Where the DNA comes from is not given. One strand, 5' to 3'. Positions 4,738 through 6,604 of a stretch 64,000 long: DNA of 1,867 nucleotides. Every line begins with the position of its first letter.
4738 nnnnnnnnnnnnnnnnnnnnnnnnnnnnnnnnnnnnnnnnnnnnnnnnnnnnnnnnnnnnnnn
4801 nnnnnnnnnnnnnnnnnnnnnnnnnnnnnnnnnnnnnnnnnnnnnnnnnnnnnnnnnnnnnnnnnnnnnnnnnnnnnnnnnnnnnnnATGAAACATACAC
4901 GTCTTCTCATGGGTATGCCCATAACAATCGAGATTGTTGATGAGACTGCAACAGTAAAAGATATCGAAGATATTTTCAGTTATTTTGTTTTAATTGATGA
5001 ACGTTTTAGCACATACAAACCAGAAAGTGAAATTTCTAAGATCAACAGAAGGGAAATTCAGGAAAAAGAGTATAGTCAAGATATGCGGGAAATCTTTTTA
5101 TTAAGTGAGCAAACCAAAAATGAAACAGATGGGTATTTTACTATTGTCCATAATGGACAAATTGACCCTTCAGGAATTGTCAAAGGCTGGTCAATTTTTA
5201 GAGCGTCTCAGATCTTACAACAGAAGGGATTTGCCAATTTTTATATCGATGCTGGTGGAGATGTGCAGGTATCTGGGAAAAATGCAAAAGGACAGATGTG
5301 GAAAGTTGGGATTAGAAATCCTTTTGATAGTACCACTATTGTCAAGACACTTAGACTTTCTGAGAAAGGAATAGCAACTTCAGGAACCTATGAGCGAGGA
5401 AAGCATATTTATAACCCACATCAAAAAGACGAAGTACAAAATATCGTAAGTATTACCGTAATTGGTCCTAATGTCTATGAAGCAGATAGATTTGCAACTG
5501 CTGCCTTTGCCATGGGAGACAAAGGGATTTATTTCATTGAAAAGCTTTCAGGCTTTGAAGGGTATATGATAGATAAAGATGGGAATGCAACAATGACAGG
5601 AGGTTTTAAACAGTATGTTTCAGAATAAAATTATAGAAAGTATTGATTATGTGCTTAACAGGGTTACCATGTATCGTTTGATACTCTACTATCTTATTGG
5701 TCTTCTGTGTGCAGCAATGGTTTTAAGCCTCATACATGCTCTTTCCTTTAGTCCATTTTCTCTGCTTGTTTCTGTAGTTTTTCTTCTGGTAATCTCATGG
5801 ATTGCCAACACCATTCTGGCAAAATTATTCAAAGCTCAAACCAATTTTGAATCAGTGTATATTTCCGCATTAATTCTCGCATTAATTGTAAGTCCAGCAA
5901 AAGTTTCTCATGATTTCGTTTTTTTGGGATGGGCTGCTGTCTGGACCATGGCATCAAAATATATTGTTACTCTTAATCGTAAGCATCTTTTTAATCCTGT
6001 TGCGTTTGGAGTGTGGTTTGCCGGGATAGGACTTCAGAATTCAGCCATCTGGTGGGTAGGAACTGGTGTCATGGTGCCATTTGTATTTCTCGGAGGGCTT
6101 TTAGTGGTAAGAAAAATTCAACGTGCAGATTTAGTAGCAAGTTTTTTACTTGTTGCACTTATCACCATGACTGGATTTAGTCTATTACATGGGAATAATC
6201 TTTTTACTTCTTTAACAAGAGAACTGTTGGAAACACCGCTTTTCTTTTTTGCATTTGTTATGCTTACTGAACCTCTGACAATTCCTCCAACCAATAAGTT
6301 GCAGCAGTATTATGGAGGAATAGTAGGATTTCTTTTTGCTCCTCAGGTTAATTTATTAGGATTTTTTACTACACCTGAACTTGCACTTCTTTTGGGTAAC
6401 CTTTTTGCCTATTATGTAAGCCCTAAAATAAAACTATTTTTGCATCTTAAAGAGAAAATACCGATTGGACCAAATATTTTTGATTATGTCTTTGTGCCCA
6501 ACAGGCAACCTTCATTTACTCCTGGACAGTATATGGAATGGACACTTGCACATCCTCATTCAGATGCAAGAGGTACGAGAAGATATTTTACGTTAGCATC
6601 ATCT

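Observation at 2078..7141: Extracytosolic flavin-based electron-transfer module (FMN_bind + ApbE + membrane FNR-like reductase) next to a two-component system and a cupredoxin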

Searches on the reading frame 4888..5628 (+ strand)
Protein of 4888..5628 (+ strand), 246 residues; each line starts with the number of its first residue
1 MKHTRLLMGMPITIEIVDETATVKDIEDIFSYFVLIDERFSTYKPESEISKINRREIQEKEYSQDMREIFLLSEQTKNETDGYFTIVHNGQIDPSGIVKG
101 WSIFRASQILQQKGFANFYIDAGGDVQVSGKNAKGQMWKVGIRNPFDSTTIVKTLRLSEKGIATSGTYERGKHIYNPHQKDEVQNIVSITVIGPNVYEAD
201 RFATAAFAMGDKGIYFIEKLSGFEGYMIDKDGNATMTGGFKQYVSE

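Call 3: search_protein_families(library=pfam, proteins=[window:4888-5628:+], max_evalue=0.01)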
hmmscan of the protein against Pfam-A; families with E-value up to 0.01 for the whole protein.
window:4888-5628:+ (246 aa): 1 family
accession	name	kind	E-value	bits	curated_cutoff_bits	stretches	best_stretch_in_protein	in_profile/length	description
PF02424.20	ApbE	-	5.9e-43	147.7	25.6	2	91-224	125-263/266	ApbE family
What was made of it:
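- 4888..5628 (+): Short (246 aa) ApbE flavin transferase without a signal peptide or membrane anchor; its start overlaps the FMN_bind stop by 4 nt. PF02424, E 6e-43 (call 3).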

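Call 5: search_protein_families(library=ncbifam, proteins=[window:4888-5628:+], max_evalue=0.1)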
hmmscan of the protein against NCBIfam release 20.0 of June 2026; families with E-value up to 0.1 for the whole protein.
window:4888-5628:+ (246 aa): 1 family
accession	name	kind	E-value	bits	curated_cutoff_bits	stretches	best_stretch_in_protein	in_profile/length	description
NF007774.0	PRK10461.1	equivalog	4.6e-21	75.1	498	1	92-243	181-345/351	FAD:protein FMN transferase ApbE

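Call 20: list_cluster_members(proteins=[P0001, window:4888-5625:+, window:4424-4888:+, window:2078-2542:-, window:2650-3324:+])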
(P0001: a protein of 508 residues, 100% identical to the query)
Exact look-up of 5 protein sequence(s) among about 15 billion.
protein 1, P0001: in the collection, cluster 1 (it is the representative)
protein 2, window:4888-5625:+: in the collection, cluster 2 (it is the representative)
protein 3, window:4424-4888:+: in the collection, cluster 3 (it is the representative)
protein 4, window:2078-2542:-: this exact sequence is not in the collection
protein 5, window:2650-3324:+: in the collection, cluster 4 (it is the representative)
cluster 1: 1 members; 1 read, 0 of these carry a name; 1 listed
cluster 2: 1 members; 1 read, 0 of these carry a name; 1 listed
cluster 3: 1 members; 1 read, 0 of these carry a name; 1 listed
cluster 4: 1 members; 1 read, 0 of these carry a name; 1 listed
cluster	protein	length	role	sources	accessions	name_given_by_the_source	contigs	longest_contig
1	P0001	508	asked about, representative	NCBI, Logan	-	-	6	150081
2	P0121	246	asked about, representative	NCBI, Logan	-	-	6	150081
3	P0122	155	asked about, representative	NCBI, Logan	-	-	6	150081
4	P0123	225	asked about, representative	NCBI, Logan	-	-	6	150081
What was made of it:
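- Tried and rejected: An exact-sequence lookup gave no names or accessions (call 20).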

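Call 52: search_solved_structures(query=window:4888-5625:+, max_evalue=0.001, show_alignments=2)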
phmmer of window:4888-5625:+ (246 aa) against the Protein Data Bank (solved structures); distinct sequences matched with E-value up to 0.001: 13.
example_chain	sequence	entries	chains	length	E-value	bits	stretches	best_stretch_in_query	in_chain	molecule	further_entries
4xgw_A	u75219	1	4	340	9.4e-19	71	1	92-240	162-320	FAD:protein FMN transferase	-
2o18_A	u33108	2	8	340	3.3e-18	69.2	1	92-240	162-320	Thiamine biosynthesis lipoprotein apbE | FAD:protein FMN transferase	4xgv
3pnd_A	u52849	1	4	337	5.5e-18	68.5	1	92-237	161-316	Thiamine biosynthesis lipoprotein ApbE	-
4xgx_A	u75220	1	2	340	4.1e-17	65.6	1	92-240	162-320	FAD:protein FMN transferase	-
6nxi_A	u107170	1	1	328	6.4e-16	61.7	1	91-243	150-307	FAD:protein FMN transferase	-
6nxj_A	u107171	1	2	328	1e-14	57.8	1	91-243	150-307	FAD:protein FMN transferase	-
7esa_A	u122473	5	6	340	3.1e-14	56.2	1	89-241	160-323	FAD:protein FMN transferase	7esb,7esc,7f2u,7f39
5mgy_H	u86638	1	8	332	3.8e-13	52.6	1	91-241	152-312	FAD:protein FMN transferase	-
1vrm_A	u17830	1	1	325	1.4e-12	50.8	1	86-212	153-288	hypothetical protein TM1553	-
4xdt_A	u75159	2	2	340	1.8e-05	27.5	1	91-239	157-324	FAD:protein FMN transferase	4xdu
4ifu_A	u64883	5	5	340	2.1e-05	27.2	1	91-239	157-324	FAD:protein FMN transferase | Thiamine biosynthesis lipoprotein ApbE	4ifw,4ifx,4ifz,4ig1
7mgt_A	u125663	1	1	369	2.7e-05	26.9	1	91-239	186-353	FAD:protein FMN transferase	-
4xdr_A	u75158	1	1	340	0.00028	23.6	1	91-239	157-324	FAD:protein FMN transferase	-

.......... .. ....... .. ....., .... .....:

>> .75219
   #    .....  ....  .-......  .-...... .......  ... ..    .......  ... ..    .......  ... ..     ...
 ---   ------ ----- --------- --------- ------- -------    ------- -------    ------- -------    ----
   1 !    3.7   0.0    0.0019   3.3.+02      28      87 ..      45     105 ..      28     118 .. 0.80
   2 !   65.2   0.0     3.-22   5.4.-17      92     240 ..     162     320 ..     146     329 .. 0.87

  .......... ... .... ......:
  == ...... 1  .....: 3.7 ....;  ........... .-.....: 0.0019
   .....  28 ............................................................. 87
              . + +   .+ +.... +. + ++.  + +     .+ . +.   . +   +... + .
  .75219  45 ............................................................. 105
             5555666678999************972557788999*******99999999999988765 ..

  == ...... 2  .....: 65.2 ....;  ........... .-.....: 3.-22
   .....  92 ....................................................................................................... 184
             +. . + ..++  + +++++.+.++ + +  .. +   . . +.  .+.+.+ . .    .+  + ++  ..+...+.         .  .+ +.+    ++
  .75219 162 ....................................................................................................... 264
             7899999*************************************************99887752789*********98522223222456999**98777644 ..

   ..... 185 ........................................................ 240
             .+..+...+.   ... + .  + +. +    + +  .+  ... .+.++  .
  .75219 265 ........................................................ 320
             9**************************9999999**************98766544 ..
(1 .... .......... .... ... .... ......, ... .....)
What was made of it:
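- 4888..5628 (+): It aligns to E. coli ApbE 4xgw residues 45-105 and 162-320 (call 52).
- On ApbE flavin transferase (PF02424): PDB ApbE structures match at E 1e-18 to 1e-12 (call 52).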

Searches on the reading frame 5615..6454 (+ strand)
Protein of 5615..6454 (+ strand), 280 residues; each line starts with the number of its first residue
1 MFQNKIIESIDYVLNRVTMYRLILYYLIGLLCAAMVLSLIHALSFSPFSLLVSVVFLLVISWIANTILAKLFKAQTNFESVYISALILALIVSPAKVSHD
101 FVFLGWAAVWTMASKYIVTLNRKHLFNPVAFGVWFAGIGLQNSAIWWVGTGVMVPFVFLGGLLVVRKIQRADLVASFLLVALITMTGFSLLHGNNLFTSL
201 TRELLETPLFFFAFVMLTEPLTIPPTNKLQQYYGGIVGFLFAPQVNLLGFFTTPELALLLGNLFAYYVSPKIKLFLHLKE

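Call 24: search_solved_structures(query=A2, max_evalue=1, show_alignments=3)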
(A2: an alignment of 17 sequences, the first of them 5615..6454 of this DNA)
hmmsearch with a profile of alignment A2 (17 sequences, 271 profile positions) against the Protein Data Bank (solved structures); distinct sequences matched with E-value up to 1: 4.
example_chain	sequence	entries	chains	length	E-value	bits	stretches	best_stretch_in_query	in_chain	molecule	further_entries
8ahx_D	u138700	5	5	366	0.0021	21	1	152-238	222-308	Ion-translocating oxidoreductase complex subunit D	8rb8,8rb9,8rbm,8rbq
9lrr_B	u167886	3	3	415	0.035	17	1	146-260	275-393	Na(+)-translocating NADH-quinone reductase subunit B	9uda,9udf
9ud3_B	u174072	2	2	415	0.088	15.7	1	146-260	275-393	Na(+)-translocating NADH-quinone reductase subunit B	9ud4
7xk3_B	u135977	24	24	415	0.088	15.7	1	146-260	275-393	Na(+)-translocating NADH-quinone reductase subunit B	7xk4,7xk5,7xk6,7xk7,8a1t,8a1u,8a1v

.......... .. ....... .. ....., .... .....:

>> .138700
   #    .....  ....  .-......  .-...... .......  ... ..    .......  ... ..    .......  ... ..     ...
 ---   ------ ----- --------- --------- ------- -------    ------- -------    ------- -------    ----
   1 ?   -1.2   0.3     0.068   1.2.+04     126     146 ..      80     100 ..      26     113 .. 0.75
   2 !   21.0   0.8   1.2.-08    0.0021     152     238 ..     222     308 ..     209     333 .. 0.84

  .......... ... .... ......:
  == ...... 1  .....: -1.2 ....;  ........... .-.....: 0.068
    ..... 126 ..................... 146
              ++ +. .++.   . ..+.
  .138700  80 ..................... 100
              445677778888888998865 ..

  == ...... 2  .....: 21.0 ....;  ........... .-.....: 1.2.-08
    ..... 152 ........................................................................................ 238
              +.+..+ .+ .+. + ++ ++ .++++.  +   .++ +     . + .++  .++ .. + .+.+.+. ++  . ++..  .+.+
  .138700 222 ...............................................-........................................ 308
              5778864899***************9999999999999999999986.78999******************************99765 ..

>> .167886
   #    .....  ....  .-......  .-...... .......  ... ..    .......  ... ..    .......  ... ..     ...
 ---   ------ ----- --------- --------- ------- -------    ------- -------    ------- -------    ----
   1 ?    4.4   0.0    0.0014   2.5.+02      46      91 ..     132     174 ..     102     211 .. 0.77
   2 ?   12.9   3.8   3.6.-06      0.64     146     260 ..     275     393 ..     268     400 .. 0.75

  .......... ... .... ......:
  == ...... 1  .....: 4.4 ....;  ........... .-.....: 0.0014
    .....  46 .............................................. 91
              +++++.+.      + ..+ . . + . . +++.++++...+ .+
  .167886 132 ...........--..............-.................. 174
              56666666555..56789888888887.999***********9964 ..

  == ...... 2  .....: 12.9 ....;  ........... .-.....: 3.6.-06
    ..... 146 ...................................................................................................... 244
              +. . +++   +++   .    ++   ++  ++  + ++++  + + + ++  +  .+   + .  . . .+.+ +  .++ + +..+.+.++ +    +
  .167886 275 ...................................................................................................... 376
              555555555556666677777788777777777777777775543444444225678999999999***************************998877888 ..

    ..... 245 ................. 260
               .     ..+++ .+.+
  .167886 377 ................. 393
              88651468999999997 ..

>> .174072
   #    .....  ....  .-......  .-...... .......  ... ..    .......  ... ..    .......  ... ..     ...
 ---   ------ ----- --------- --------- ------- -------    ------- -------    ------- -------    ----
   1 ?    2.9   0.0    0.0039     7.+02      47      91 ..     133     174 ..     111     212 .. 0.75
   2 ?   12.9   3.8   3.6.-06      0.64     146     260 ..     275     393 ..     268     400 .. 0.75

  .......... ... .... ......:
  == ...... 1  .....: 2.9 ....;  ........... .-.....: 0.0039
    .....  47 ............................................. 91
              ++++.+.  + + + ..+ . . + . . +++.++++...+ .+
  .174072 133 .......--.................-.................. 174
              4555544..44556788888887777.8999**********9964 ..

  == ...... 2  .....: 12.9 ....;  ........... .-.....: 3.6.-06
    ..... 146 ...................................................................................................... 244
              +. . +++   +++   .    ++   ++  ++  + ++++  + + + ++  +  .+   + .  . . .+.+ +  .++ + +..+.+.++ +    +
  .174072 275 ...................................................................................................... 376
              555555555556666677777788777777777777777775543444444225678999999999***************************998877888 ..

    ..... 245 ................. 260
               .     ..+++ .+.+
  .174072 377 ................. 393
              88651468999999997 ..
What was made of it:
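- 5615..6430 (+): NqrB/RnfD-like membrane domain of the fusion protein (about residues 1-272, roughly ten helices), lacking the flavinylated Thr motif of NqrB/RnfD. A profile of the domain hits RnfD 8ahx_D at E 0.002 (call 24).
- A profile of the membrane domain hits RnfD at E 0.002 (call 24).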

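Call 60: search_protein_representatives(protein=window:5615-6454:+)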
Query: 280 residues. Proteins with E-value up to 0.001 (for the whole library): 1302; up to 1e-10: 750; up to 1e-30: 349. The best 150 are listed.
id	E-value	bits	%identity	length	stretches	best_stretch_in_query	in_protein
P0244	4.0e-86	305.5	54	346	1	8-280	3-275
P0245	9.1e-78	278.1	51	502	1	7-279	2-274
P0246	3.3e-76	273.0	50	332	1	7-280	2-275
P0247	3.4e-73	263.1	52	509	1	8-280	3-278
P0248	3.8e-73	263.0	49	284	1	7-279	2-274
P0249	3.2e-71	256.6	48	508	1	8-280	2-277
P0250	1.4e-68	248.0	53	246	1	7-239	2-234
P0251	1.7e-68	247.7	48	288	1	5-279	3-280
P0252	6.9e-66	239.2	46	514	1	4-280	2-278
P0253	3.6e-65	236.8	51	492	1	19-279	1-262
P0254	4.0e-65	236.7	48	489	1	10-280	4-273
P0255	1.3e-64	235.0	45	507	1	7-280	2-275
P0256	3.8e-64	233.5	49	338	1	8-246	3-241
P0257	9.3e-64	232.2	48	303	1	8-273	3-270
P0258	1.0e-63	232.0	58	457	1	9-280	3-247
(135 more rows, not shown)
